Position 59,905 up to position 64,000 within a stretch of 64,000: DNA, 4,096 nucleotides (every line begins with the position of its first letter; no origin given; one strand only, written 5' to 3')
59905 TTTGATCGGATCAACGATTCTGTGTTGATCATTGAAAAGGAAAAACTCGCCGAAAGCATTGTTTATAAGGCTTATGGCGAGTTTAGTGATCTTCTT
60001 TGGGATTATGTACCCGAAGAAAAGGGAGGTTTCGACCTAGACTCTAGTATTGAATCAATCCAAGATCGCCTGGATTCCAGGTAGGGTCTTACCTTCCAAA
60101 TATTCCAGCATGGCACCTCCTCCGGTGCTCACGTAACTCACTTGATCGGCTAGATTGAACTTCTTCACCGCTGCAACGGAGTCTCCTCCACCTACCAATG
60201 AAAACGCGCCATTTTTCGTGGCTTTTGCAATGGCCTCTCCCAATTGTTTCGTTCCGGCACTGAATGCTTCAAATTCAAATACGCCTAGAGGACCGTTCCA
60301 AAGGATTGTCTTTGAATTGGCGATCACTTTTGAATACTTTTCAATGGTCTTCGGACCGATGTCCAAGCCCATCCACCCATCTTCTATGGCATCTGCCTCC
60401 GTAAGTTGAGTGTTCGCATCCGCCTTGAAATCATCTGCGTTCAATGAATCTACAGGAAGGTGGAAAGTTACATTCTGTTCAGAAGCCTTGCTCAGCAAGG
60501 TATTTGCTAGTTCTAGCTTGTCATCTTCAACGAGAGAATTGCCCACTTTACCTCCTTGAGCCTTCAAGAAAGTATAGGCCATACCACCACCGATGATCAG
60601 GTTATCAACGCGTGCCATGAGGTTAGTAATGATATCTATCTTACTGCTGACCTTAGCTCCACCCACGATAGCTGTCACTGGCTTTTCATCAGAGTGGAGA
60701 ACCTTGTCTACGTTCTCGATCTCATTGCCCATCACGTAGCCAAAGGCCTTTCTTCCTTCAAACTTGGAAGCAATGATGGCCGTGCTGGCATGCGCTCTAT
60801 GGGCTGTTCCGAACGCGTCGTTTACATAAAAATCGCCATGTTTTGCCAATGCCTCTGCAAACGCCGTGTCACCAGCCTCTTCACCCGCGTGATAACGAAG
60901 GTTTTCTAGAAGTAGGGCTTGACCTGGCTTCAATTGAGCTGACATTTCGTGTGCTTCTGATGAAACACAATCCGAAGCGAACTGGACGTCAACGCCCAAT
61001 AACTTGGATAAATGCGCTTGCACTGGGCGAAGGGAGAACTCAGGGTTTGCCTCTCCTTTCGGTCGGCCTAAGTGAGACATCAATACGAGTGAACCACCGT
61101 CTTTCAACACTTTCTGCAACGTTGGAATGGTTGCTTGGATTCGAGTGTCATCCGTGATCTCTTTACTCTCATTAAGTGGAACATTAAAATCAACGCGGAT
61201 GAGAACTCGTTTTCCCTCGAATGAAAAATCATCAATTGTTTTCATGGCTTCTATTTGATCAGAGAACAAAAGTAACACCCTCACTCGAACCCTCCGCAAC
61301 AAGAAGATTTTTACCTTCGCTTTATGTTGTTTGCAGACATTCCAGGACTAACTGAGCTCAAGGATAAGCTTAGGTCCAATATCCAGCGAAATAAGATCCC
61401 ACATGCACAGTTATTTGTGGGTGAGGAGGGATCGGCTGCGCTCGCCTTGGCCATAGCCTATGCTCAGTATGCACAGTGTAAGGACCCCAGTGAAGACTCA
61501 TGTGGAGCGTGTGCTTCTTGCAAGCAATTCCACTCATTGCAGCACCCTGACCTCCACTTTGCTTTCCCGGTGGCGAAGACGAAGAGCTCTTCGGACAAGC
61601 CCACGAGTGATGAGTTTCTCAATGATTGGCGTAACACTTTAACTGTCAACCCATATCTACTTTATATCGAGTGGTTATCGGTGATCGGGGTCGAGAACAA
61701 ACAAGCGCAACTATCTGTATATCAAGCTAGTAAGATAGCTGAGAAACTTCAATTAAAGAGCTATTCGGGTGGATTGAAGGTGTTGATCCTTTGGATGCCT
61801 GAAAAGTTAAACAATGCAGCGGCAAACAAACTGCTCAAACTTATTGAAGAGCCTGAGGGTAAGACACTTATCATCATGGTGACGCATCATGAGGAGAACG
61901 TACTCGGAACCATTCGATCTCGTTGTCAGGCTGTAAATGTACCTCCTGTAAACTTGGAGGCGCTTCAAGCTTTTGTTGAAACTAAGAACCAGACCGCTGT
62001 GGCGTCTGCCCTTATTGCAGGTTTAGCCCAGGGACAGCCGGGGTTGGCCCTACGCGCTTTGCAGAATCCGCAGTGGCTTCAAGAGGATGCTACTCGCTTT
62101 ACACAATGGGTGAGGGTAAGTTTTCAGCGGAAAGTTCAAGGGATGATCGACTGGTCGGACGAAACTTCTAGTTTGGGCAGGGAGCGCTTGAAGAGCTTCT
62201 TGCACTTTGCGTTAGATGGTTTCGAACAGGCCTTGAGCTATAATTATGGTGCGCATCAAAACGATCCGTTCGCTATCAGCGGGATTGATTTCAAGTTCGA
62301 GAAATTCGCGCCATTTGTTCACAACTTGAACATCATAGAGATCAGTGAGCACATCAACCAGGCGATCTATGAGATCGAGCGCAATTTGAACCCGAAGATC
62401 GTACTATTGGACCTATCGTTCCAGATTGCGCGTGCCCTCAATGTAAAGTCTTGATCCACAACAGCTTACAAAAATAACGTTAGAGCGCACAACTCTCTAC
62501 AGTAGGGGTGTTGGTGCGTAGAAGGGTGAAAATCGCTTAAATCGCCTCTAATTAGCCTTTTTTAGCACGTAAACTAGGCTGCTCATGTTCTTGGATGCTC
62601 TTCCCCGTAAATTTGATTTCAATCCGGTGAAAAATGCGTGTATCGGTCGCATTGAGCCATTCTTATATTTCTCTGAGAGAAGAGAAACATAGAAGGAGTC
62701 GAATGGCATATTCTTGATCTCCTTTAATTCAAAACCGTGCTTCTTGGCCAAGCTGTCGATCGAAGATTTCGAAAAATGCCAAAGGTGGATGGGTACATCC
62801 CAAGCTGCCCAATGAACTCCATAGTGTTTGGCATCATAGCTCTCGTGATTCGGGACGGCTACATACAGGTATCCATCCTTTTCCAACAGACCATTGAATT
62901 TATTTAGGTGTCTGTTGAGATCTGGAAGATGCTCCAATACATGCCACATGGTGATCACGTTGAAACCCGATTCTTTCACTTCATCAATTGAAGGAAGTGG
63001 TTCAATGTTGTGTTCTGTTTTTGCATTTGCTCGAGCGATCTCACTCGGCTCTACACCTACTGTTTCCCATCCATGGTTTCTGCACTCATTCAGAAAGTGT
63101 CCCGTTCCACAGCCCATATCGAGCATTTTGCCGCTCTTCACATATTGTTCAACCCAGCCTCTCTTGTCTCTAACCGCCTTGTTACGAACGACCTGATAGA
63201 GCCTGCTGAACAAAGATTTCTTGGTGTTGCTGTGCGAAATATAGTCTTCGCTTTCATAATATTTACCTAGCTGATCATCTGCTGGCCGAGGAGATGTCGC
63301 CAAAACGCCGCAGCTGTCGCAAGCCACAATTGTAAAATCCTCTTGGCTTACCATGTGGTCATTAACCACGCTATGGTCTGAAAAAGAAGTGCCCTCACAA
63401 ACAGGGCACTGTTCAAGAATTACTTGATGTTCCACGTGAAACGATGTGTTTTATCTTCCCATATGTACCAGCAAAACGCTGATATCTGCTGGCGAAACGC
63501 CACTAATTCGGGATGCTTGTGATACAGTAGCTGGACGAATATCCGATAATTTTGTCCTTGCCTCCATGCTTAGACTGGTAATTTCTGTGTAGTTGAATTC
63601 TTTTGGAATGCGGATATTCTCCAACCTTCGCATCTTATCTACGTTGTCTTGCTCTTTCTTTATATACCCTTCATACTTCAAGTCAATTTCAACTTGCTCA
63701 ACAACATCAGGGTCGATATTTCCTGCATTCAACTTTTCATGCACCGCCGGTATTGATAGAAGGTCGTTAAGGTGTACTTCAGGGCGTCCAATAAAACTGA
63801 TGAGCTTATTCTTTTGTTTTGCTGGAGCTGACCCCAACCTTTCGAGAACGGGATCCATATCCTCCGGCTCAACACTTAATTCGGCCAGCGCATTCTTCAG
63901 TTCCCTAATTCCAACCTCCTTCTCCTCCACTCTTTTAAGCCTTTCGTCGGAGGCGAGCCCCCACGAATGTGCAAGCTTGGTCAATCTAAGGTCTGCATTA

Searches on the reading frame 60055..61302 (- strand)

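Call 76: search_protein_families(library=pfam, proteins=[window:60055-61302:-], max_evalue=0.01)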
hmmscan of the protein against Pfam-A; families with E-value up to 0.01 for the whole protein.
window:60055-61302:- (415 aa): 1 family
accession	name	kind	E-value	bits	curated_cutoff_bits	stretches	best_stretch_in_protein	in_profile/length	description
PF00162.24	PGK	-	5e-160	533.1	27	1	23-405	1-379/379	Phosphoglycerate kinase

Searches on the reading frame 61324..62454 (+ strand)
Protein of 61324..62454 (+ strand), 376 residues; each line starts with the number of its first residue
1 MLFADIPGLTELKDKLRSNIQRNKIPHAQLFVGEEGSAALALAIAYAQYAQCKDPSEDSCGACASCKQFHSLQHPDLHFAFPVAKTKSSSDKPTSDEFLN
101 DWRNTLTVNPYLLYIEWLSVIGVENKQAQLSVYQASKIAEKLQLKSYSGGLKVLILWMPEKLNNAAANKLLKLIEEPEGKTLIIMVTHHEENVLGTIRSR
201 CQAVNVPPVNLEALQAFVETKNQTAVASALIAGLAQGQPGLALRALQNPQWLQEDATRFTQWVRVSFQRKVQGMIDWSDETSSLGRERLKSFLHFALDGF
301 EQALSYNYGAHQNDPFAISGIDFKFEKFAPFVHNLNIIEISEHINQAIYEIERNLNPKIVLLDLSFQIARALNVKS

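Call 76: search_protein_families(library=pfam, proteins=[window:61324-62454:+], max_evalue=0.01)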
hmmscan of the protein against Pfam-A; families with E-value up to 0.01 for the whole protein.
window:61324-62454:+ (376 aa): 1 family
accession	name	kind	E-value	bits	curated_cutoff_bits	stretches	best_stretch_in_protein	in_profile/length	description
PF13177.12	DNA_pol3_delta2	-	7e-42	143.6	27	1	11-209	4-160/161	DNA polymerase III, delta subunit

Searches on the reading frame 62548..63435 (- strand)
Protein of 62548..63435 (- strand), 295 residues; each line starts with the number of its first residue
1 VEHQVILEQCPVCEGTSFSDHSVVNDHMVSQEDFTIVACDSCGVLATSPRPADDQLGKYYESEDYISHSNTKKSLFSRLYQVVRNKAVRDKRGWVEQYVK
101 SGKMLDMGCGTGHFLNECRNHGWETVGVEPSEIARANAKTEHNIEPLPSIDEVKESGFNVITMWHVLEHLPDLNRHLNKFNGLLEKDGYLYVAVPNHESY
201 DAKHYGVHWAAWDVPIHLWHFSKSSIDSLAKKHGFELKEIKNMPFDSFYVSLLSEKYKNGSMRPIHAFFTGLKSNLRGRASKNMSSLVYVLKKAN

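Call 76: search_protein_families(library=pfam, proteins=[window:62548-63435:-], max_evalue=0.01)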
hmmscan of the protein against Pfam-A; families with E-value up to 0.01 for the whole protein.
window:62548-63435:- (295 aa): 6 families
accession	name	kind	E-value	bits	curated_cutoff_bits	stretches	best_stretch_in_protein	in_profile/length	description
PF13489.12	Methyltransf_23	-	1.6e-30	106.5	27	1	100-237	22-161/164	Methyltransferase domain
PF08242.18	Methyltransf_12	-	6.5e-13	49.7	30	1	105-190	1-98/98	Methyltransferase domain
PF08241.18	Methyltransf_11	-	1.3e-11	45.4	21.2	1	105-192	1-95/95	Methyltransferase domain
PF13847.12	Methyltransf_31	-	4.3e-08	33.4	27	1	101-199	4-122/145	Methyltransferase domain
PF13649.12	Methyltransf_25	-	1.5e-07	32.4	27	1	105-188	2-97/97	Methyltransferase domain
PF05724.17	TPMT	-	0.0069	16.5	26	0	99-164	36-102/218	Thiopurine S-methyltransferase (TPMT)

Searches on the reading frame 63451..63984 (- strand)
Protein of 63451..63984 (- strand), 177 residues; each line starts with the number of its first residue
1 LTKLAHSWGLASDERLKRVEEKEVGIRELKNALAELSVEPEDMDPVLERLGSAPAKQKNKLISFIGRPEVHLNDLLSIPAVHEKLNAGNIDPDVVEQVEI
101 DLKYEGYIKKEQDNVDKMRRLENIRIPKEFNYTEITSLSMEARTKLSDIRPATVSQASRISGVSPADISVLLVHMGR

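Call 76: search_protein_families(library=pfam, proteins=[window:63451-63984:-], max_evalue=0.01)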
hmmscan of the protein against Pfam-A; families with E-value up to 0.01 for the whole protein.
window:63451-63984:- (177 aa): 2 families
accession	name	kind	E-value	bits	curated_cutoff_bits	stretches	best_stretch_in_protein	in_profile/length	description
PF13932.14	SAM_GIDA_C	-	1.3e-26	92.6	27.1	1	116-172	1-57/57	tRNA modifying enzyme MnmG/GidA C-terminal helical bundle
PF21680.2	GIDA_C_1st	-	7.8e-21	75.1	24.7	1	13-112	1-96/96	tRNA modifying enzyme MnmG/GidA C-terminal helical domain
